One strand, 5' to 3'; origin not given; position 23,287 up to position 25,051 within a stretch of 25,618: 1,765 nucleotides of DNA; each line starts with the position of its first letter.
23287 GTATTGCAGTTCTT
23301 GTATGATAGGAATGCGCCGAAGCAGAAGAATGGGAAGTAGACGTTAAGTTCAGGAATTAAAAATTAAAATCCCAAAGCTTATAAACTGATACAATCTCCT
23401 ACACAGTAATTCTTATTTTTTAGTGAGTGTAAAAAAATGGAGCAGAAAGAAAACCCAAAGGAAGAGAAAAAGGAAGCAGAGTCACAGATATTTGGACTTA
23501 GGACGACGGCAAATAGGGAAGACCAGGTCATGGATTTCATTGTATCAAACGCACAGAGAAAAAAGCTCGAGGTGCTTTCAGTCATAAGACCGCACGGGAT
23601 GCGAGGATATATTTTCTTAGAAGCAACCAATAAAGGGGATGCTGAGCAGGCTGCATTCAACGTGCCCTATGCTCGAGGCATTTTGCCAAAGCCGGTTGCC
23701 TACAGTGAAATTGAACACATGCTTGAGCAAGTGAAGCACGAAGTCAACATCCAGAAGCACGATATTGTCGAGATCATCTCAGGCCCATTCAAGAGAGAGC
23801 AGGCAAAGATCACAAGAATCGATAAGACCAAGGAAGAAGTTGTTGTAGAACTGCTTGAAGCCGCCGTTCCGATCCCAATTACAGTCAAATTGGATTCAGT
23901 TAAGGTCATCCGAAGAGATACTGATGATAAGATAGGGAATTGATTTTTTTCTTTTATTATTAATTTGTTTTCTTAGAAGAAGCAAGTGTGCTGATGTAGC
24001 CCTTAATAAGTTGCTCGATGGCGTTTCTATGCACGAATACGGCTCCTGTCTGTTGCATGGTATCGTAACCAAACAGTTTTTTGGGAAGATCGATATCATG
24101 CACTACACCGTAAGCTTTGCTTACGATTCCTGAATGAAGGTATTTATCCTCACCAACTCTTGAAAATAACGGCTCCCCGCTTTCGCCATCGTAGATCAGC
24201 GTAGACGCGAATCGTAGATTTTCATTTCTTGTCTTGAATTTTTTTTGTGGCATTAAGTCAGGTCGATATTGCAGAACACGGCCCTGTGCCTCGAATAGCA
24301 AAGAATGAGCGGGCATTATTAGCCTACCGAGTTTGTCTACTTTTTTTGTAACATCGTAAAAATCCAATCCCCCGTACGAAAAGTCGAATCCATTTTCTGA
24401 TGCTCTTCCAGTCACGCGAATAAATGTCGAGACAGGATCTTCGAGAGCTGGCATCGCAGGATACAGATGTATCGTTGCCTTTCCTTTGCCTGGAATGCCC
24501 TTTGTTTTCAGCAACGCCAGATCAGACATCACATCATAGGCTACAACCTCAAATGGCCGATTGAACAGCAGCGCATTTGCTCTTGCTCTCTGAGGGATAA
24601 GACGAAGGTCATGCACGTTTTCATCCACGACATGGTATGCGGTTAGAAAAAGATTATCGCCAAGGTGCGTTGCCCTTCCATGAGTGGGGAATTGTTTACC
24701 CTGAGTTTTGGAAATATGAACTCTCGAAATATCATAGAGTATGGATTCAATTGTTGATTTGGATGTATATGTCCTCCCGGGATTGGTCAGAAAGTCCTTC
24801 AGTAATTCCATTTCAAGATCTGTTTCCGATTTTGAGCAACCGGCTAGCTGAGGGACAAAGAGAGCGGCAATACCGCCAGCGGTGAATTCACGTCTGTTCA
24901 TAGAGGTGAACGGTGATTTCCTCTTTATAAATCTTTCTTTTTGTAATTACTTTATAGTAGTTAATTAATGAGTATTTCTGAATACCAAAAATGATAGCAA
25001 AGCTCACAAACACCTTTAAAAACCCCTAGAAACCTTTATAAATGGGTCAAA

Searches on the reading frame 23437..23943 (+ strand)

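Call 63: search_protein_families(library=pfam, proteins=[window:23437-23943:+], max_evalue=0.01)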
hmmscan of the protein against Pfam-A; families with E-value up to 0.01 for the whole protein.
window:23437-23943:+ (168 aa): 3 families
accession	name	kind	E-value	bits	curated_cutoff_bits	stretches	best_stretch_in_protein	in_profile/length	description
PF03439.18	Spt5-NGN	-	2e-16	60.1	22.4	1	17-96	1-84/84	Early transcription elongation factor of RNA pol II, NGN section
PF00467.35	KOW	-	4.2e-05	23.6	22.3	1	109-138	3-32/32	KOW motif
PF23291.1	KOW4_SPT5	-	0.004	17.5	27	0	102-128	6-32/55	Transcription elongation factor SPT5, fourth KOW domain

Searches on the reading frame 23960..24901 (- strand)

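Call 12: search_protein_families(library=pfam, proteins=[window:23960-24901:-], max_evalue=0.01)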
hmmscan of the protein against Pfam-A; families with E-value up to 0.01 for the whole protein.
window:23960-24901:- (313 aa): 1 family
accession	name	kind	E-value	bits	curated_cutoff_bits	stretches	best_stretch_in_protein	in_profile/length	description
PF13365.12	Trypsin_2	-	3.9e-05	24.9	27.6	1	82-250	8-139/144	Trypsin-like peptidase domain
